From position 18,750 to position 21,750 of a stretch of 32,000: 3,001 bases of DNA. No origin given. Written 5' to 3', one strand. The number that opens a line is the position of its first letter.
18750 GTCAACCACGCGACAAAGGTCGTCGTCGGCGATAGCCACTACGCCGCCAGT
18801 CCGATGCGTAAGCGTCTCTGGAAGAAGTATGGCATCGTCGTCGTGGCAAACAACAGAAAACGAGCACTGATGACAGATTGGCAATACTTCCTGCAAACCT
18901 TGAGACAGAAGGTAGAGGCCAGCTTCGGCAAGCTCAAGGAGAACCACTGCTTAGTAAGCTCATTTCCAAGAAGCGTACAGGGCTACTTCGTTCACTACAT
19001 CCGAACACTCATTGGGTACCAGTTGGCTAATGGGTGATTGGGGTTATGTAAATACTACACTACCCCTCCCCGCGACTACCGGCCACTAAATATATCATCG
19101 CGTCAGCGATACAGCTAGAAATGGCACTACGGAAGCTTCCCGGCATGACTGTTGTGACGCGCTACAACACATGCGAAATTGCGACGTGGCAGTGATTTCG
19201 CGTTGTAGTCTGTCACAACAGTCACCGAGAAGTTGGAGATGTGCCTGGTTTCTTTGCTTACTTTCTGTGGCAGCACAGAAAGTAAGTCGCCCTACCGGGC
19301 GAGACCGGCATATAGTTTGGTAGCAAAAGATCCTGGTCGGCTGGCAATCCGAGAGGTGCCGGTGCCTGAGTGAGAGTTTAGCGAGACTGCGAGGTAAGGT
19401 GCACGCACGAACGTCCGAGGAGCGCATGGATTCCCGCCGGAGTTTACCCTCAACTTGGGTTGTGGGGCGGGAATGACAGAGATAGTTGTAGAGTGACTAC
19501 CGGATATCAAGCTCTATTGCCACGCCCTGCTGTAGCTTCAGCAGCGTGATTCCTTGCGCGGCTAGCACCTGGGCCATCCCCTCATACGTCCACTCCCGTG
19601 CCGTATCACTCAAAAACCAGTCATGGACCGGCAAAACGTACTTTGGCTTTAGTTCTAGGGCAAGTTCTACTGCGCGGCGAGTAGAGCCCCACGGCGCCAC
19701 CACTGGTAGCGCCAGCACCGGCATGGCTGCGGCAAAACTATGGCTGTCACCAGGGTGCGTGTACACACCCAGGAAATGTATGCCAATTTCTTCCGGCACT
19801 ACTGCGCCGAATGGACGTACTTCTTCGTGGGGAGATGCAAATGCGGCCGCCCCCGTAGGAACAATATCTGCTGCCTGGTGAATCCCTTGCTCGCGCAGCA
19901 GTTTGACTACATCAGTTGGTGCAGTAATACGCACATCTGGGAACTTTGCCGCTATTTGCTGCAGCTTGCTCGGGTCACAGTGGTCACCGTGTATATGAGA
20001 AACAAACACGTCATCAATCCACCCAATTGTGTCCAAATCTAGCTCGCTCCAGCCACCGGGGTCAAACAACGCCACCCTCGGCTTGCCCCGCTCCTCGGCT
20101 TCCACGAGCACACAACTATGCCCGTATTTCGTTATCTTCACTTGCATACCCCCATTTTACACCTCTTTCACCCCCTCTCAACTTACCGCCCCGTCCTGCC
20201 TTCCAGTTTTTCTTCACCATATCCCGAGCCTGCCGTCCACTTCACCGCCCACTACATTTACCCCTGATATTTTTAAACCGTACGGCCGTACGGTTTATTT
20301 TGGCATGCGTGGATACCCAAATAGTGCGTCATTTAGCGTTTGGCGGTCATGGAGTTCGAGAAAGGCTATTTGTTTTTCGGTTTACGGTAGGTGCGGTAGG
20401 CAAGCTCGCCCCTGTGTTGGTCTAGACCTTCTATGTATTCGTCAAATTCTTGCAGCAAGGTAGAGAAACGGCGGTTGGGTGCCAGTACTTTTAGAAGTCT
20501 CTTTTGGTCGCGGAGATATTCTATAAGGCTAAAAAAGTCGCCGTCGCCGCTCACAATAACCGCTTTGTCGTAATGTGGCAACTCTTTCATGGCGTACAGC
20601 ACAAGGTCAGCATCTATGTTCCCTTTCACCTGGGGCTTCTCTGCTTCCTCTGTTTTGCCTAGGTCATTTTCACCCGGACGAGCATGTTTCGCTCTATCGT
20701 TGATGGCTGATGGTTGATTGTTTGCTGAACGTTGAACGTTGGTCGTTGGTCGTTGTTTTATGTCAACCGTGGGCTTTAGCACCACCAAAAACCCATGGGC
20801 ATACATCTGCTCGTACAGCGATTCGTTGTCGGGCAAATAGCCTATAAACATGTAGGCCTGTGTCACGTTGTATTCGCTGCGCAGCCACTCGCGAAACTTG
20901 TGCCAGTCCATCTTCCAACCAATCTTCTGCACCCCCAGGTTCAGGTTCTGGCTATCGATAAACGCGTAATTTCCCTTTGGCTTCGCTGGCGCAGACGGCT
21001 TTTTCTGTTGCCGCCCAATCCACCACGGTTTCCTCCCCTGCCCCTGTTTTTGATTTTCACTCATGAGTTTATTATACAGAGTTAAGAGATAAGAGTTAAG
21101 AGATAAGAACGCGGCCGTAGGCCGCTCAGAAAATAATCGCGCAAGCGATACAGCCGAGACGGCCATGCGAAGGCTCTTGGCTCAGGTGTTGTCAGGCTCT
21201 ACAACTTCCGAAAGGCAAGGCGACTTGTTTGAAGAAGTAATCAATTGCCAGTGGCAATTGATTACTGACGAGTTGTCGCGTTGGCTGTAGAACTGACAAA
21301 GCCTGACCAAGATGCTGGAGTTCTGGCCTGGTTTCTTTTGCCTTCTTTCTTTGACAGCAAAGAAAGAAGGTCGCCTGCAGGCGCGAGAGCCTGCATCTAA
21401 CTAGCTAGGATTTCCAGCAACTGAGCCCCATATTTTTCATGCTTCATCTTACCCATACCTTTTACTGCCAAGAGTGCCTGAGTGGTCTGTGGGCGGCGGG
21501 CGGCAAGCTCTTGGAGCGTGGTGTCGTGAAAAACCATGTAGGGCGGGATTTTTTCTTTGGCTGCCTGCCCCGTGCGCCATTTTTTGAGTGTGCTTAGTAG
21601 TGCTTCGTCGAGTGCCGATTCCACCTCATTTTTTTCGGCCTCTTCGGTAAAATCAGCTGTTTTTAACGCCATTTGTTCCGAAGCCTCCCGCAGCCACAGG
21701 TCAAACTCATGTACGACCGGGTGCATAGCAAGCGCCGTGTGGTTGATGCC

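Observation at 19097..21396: Two paralogous hairpin-rich elements (X and Y) with compensatory stem changes, unassigned to any RNA family I know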

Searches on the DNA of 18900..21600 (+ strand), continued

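Call 48: search_dna_similar(query=L015:250-1800:+, collection=plasmids, mode=near, max_rows=40, rows=spread)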
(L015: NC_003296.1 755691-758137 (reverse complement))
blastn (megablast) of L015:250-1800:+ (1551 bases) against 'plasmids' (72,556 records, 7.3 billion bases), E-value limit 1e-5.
Records with a match: 135; places in all: 372; records where one place covers at least 80% of the query: 100.
Best place of each record, by identity: >=99% 3; 95-99% 94; 90-95% 33; 80-90% 4; 60-80% 1.
By first word of the organism name: Ralstonia 135.
By predicted mobility (MOB-suite, as given by PLSDB): mobilizable 104; non-mobilizable 31.
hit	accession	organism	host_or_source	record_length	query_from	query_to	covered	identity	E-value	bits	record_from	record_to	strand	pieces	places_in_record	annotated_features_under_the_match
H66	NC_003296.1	Ralstonia pseudosolanacearum GMI1000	-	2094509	1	1551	100%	100.0%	0e+0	2865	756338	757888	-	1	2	none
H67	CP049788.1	Ralstonia solanacearum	whole organism,isolated from the ...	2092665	1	1551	100%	97.9%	0e+0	2696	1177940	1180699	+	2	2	IS5 family transposase | putative cobaltochelatase | cobalt-precorrin-7 (C(5))-methyltransferase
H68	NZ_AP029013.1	Ralstonia pseudosolanacearum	-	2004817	1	1551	100%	97.5%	0e+0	2727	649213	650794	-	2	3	none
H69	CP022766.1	Ralstonia solanacearum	Solanum tuberosum,single cell,Potato ...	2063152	1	1551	100%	97.4%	0e+0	2720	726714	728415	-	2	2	magnesium chelatase | cbiE: cobalt-precorrin-7 (C(5))-methyltransferase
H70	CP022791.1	Ralstonia solanacearum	Solanum tuberosum,single cell,Potato ...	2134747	1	1551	100%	97.4%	0e+0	2720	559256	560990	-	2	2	magnesium chelatase | cbiE: cobalt-precorrin-7 (C(5))-methyltransferase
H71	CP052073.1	Ralstonia solanacearum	tomato,cell culture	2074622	1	1551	100%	97.4%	0e+0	2720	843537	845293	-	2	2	none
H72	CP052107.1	Ralstonia solanacearum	tomato,cell culture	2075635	1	1551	100%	97.4%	0e+0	2720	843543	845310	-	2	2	putative cobaltochelatase | cobalt-precorrin-7 (C(5))-methyltransferase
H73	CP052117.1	Ralstonia solanacearum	tomato,cell culture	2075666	1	1551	100%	97.4%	0e+0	2720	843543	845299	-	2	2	putative cobaltochelatase | cobalt-precorrin-7 (C(5))-methyltransferase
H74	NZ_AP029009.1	Ralstonia pseudosolanacearum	-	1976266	1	1551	100%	97.4%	0e+0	2720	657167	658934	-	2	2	none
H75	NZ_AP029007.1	Ralstonia pseudosolanacearum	-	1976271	1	1551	100%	97.4%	0e+0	2716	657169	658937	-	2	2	none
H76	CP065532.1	Ralstonia solanacearum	peanut,whole organism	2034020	1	1551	100%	97.1%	0e+0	2688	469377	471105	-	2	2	none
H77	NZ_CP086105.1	Ralstonia sp. RS650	sunflower,cell culture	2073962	1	1551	100%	97.1%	0e+0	2686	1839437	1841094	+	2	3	none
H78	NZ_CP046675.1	Ralstonia nicotianae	tobacco,cell culture,leaf veins ...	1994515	1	1551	100%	96.4%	0e+0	2566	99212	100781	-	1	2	none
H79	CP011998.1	Ralstonia solanacearum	ginger,cell culture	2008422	1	1551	100%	96.0%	0e+0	2623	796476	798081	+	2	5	magnesium chelatase | cobalt-precorrin-6Y C(5)-methyltransferase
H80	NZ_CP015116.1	Ralstonia pseudosolanacearum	eggplant,true culture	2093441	1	1551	100%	95.8%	0e+0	2535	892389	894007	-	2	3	none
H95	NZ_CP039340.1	Ralstonia pseudosolanacearum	-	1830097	1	1548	70%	95.0%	0e+0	1704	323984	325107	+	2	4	none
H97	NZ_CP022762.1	Ralstonia solanacearum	Solanum tuberosum,single cell,Potato ...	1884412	1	1551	56%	96.1%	0e+0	1414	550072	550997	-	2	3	none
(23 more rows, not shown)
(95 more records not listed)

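Call 49: get_annotated_region(hit=H97, flank=100)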
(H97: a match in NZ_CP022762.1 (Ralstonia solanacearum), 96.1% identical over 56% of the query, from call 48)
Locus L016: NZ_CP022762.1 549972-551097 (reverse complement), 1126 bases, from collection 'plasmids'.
description: Ralstonia solanacearum strain T95 plasmid unnamed, complete sequence
organism: Ralstonia solanacearum (NCBI taxid 305)
taxonomy: Bacteria; Pseudomonadota; Betaproteobacteria; Burkholderiales; Burkholderiaceae; Ralstonia; Ralstonia solanacearum
host: -; source: Solanum tuberosum,single cell,Potato bacterial wilt; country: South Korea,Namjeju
typing (MOB-suite, as given by PLSDB): non-mobilizable
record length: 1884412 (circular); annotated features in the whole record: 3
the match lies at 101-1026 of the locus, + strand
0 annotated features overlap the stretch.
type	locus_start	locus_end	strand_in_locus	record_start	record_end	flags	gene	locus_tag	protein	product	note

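Call 50: get_annotated_region(hit=H72, flank=100)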
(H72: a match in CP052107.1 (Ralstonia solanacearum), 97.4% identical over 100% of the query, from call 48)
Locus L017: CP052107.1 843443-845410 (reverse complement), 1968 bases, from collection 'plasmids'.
description: Ralstonia solanacearum strain FJAT15249.F50 plasmid Plas1, complete sequence
organism: Ralstonia solanacearum (NCBI taxid 305)
taxonomy: Bacteria; Pseudomonadota; Betaproteobacteria; Burkholderiales; Burkholderiaceae; Ralstonia; Ralstonia solanacearum
host: -; source: tomato,cell culture; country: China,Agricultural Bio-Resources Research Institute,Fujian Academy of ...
typing (MOB-suite, as given by PLSDB): mobilizable; relaxase MOBP
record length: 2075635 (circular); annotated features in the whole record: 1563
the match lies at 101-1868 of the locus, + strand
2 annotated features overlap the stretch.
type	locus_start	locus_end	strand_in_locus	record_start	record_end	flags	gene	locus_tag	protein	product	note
CDS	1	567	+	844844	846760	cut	-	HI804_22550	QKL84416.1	putative cobaltochelatase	-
CDS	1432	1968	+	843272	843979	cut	-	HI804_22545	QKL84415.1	cobalt-precorrin-7 (C(5))-methyltransferase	-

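Call 51: get_annotated_region(hit=H95, flank=100)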
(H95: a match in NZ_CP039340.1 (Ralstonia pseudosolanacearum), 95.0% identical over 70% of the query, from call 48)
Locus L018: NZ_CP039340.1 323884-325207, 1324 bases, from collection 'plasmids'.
description: Ralstonia pseudosolanacearum strain UW386 plasmid pUW386, complete sequence
organism: Ralstonia pseudosolanacearum (NCBI taxid 1310165)
taxonomy: Bacteria; Pseudomonadota; Betaproteobacteria; Burkholderiales; Burkholderiaceae; Ralstonia; Ralstonia pseudosolanacearum
host: -; source: -; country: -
typing (MOB-suite, as given by PLSDB): mobilizable; relaxase MOBP
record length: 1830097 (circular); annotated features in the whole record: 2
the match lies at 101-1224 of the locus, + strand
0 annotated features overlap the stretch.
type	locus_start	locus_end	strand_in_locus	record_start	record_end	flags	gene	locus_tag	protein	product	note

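Call 53: search_dna_similar(query=L015:1040-1300:+, collection=phages, mode=distant, max_evalue=0.01, max_rows=20)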
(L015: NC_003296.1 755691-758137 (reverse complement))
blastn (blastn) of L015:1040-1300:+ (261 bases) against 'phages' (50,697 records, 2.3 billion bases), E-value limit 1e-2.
No match.

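Call 54: search_dna_similar(query=L015:1040-1300:+, collection=plasmids, mode=distant, max_evalue=0.001, max_rows=60, rows=spread)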
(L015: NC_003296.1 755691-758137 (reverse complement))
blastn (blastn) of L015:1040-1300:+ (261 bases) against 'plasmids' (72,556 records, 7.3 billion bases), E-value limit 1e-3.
Records with a match: 148; places in all: 599; records where one place covers at least 80% of the query: 132.
Best place of each record, by identity: >=99% 12; 95-99% 79; 90-95% 32; 80-90% 25.
By first word of the organism name: Ralstonia 135; Burkholderia 7; Paraburkholderia 2; Caballeronia 1; Variovorax 1; Ilyobacter 1; Chitinibacter 1.
By predicted mobility (MOB-suite, as given by PLSDB): mobilizable 104; non-mobilizable 44.
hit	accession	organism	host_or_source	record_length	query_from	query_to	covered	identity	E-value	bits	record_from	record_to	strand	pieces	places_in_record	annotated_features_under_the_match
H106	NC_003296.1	Ralstonia pseudosolanacearum GMI1000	-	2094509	1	261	100%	100.0%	1e-130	471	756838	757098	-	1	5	none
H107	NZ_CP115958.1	Ralstonia pseudosolanacearum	Solanum lycopersicum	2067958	1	261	100%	100.0%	1e-130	471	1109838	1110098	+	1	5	none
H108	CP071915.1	Ralstonia solanacearum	Pogostemon cablin,Single strain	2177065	9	261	97%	99.2%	2e-123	448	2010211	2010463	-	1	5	none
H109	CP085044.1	Ralstonia solanacearum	sunflower,cell culture,stem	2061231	9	261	97%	99.2%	2e-123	448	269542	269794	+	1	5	none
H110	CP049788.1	Ralstonia solanacearum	whole organism,isolated from the ...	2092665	9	261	97%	99.2%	2e-123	448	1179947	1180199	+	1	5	none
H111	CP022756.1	Ralstonia solanacearum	Solanum tuberosum,single cell,Potato ...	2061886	9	261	97%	98.8%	7e-122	444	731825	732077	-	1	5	none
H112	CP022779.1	Ralstonia solanacearum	Solanum tuberosum,single cell,Potato ...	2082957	9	261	97%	98.8%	7e-122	444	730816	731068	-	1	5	none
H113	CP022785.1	Ralstonia solanacearum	Solanum tuberosum,single cell,Potato ...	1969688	9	261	97%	98.8%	7e-122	444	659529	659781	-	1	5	none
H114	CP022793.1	Ralstonia solanacearum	Solanum tuberosum,single cell,Potato ...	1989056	9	261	97%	98.8%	7e-122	444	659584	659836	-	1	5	none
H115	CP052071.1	Ralstonia solanacearum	tomato,cell culture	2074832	9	261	97%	98.8%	7e-122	444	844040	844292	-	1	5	none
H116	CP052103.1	Ralstonia solanacearum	tomato,cell culture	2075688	9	261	97%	98.8%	7e-122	444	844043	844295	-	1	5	none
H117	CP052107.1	Ralstonia solanacearum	tomato,cell culture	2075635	9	261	97%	98.8%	7e-122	444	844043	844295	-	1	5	none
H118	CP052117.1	Ralstonia solanacearum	tomato,cell culture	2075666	9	261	97%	98.8%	7e-122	444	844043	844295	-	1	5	none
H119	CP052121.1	Ralstonia solanacearum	tomato,cell culture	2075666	9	261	97%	98.8%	7e-122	444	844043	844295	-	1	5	none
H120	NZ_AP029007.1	Ralstonia pseudosolanacearum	-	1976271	9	261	97%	98.4%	3e-120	437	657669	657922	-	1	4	none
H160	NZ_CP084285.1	Caballeronia zhejiangensis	Anasa tristis,Cell culture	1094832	147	217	27%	82.4%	8e-7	62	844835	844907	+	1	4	none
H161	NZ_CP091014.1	Burkholderia cenocepacia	-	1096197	153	217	25%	84.3%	4e-5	56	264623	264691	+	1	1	none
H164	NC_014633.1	Ilyobacter polytropus DSM 2926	marine mud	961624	162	207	18%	87.2%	4e-4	52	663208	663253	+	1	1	none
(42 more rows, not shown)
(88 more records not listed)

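Call 55: get_annotated_region(hit=H164, flank=1500)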
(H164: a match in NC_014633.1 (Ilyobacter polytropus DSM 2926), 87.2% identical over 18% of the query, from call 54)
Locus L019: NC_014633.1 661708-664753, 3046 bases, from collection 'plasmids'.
description: Ilyobacter polytropus DSM 2926 plasmid pILYOP01, complete sequence
organism: Ilyobacter polytropus DSM 2926 (NCBI taxid 572544)
taxonomy: Bacteria; Fusobacteriota; Fusobacteriia; Fusobacteriales; Fusobacteriaceae; Ilyobacter; Ilyobacter polytropus; Ilyobacter polytropus DSM 2926
host: -; source: marine mud; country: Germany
typing (MOB-suite, as given by PLSDB): non-mobilizable; replicon rep_cluster_99
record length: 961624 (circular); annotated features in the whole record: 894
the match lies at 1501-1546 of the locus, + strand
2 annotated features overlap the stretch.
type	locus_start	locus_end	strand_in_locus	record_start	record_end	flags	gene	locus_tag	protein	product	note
CDS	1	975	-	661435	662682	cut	-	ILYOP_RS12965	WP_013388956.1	TolC family protein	GO:0055085 - transmembrane transport [Evidence IEA]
CDS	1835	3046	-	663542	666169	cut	-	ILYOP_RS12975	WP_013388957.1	autotransporter outer membrane beta-barrel domain-containing protein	-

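Call 56: get_annotated_region(hit=H161, flank=1500)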
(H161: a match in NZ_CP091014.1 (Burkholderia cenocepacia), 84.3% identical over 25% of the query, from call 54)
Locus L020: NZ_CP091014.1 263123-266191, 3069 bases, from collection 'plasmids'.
description: Burkholderia cenocepacia strain CMCC(B)23006 plasmid unnamed2, complete sequence
organism: Burkholderia cenocepacia (NCBI taxid 95486)
taxonomy: Bacteria; Pseudomonadota; Betaproteobacteria; Burkholderiales; Burkholderiaceae; Burkholderia; Burkholderia cenocepacia
host: -; source: -; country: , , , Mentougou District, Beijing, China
typing (MOB-suite, as given by PLSDB): non-mobilizable
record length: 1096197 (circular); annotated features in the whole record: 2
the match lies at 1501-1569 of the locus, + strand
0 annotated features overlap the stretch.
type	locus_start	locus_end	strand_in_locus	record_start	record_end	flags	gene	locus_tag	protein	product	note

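Call 57: get_annotated_region(hit=H160, flank=1500)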
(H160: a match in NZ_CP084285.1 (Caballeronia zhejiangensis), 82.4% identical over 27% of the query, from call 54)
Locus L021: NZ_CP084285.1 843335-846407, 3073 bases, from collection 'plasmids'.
description: Caballeronia zhejiangensis strain A33_M4_a plasmid p1
organism: Caballeronia zhejiangensis (NCBI taxid 871203)
taxonomy: Bacteria; Pseudomonadota; Betaproteobacteria; Burkholderiales; Burkholderiaceae; Caballeronia; Caballeronia zhejiangensis
host: -; source: Anasa tristis,Cell culture; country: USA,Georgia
typing (MOB-suite, as given by PLSDB): non-mobilizable
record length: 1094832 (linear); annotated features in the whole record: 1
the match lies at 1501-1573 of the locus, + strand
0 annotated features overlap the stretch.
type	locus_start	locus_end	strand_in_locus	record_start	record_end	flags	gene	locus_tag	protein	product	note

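Call 61: search_rna_families(sources=[L020, L021, L019], threshold=evalue, max_evalue=1, show_alignments=4)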
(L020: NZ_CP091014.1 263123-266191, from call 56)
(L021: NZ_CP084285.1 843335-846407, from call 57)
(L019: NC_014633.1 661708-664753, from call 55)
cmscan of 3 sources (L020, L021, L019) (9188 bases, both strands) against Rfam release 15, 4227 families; matches with E-value up to 1: 4.
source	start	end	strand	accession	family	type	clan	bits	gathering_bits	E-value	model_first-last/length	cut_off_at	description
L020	1541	1653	+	RF02421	Bp1_684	Gene; sRNA;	-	92.9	44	2.1e-20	1-113/113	no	Burkholderia sRNA Bp1_Cand684_SIPHT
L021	929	1041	-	RF02421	Bp1_684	Gene; sRNA;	-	51.3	44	3.2e-09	1-113/113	no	Burkholderia sRNA Bp1_Cand684_SIPHT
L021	1545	1645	+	RF02421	Bp1_684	Gene; sRNA;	-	38.8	44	7e-06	1-113/113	no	Burkholderia sRNA Bp1_Cand684_SIPHT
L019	1442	1558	+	RF04180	BTnc231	Gene; sRNA;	-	21.6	80.4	0.65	1-154/154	no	Bacteroides sRNA BTnc231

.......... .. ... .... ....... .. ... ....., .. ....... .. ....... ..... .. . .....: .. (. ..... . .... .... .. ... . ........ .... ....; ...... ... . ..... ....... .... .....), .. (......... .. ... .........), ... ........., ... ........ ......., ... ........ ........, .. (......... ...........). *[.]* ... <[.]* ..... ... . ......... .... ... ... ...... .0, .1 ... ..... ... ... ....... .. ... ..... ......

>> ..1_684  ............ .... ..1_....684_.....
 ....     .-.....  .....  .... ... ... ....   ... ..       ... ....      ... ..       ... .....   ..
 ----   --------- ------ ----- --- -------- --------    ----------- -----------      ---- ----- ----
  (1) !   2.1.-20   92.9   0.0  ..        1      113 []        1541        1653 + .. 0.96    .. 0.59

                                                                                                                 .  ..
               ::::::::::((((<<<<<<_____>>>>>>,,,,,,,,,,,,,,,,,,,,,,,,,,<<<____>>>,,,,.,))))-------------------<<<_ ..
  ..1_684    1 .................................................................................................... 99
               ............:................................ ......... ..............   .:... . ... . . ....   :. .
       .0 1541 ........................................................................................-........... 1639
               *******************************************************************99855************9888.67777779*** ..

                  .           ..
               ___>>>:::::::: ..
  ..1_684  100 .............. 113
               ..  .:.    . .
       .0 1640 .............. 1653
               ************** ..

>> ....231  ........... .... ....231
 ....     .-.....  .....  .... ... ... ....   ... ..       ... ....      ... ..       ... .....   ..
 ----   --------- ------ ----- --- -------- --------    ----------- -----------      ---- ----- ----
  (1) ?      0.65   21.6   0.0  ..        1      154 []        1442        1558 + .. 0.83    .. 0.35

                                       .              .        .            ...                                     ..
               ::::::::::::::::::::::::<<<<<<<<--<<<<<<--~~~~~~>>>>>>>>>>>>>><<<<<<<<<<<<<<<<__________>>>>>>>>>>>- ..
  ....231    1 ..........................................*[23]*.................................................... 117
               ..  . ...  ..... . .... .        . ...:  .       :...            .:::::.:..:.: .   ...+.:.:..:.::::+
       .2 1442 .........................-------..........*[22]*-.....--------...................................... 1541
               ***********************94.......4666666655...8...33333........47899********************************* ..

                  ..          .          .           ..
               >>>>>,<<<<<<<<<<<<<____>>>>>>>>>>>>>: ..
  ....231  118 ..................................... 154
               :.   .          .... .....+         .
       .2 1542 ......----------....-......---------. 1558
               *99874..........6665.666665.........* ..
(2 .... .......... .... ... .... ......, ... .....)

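Call 94: search_dna_similar(query=L020:1490-1585:+, collection=plasmids, mode=distant, max_evalue=0.01, max_rows=45, rows=spread)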
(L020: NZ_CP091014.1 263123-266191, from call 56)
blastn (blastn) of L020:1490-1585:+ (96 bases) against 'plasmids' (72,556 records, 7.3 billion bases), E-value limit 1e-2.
In 6 record(s) the limit of 40 matching pieces per record was reached: places in those records are undercounted.
Records with a match: 164; places in all: 754; records where one place covers at least 80% of the query: 13.
Best place of each record, by identity: >=99% 1; 95-99% 6; 80-90% 156; 60-80% 1.
By first word of the organism name: Ralstonia 134; Burkholderia 11; Paraburkholderia 9; Caballeronia 3; Pasteurella 3; Pseudoalteromonas 2; Variovorax 1; Aeromonas 1.
By predicted mobility (MOB-suite, as given by PLSDB): mobilizable 104; non-mobilizable 59; conjugative 1.
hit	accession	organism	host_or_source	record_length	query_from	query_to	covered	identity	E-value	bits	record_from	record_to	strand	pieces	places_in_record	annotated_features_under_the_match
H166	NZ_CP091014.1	Burkholderia cenocepacia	-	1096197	1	96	100%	100.0%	1e-41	174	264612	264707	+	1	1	none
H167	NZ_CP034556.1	Burkholderia cepacia ATCC 25416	single cell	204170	2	96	99%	96.8%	1e-36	159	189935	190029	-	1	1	none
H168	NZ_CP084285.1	Caballeronia zhejiangensis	Anasa tristis,Cell culture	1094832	12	96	89%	82.6%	4e-11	74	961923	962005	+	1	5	none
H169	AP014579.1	Burkholderia sp. RPE67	Riptortus pedestris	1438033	20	96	80%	80.8%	8e-7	60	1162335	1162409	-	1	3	none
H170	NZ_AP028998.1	Paraburkholderia sp. 22B1P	-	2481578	20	95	79%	80.5%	2e-9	69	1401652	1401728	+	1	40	none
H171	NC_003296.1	Ralstonia pseudosolanacearum GMI1000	-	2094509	12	80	72%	84.3%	1e-5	56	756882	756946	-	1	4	none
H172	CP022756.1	Ralstonia solanacearum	Solanum tuberosum,single cell,Potato ...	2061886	12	80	72%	84.3%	1e-5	56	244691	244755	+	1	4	none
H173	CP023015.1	Ralstonia solanacearum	Solanum tuberosum,single cell,Potato ...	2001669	12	80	72%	84.3%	1e-5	56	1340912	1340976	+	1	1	none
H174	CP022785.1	Ralstonia solanacearum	Solanum tuberosum,single cell,Potato ...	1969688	12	80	72%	84.3%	1e-5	56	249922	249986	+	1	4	none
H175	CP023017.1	Ralstonia solanacearum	Solanum tuberosum,single cell,Potato ...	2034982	12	80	72%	84.3%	1e-5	56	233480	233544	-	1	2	none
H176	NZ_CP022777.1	Ralstonia solanacearum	Solanum tuberosum,single cell,Potato ...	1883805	12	80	72%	84.3%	1e-5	56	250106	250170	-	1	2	none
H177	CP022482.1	Ralstonia solanacearum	peanut,cell culture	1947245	12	80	72%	84.3%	1e-5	56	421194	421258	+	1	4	none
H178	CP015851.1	Ralstonia solanacearum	Rhizoma kaempferiae,cell culture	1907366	12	80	72%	84.3%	1e-5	56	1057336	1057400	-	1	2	none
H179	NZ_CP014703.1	Ralstonia solanacearum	Solanum tuberosum,cell culture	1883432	12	80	72%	84.3%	1e-5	56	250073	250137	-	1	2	none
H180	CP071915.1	Ralstonia solanacearum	Pogostemon cablin,Single strain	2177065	12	80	72%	84.3%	1e-5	56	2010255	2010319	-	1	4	none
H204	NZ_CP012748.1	Paraburkholderia caribensis MBA4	soil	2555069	20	87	71%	84.1%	1e-10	73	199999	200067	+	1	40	none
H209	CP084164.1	Pasteurella multocida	rabbit,mixed culture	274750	17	62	48%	89.4%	8e-7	60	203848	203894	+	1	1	none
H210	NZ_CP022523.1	Pseudoalteromonas sp. NC201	pure culture,sea water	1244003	21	59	41%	87.8%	5e-3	46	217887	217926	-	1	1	none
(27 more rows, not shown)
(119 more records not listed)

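Call 95: get_annotated_region(hit=H204, flank=20000)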
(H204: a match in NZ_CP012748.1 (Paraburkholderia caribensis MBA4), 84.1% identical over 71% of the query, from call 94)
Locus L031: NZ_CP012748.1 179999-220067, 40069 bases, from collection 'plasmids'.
description: Paraburkholderia caribensis MBA4 plasmid unnamed, complete sequence
organism: Paraburkholderia caribensis MBA4 (NCBI taxid 1323664)
taxonomy: Bacteria; Pseudomonadota; Betaproteobacteria; Burkholderiales; Burkholderiaceae; Paraburkholderia; Paraburkholderia caribensis; Paraburkholderia caribensis MBA4
host: -; source: soil; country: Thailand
typing (MOB-suite, as given by PLSDB): non-mobilizable
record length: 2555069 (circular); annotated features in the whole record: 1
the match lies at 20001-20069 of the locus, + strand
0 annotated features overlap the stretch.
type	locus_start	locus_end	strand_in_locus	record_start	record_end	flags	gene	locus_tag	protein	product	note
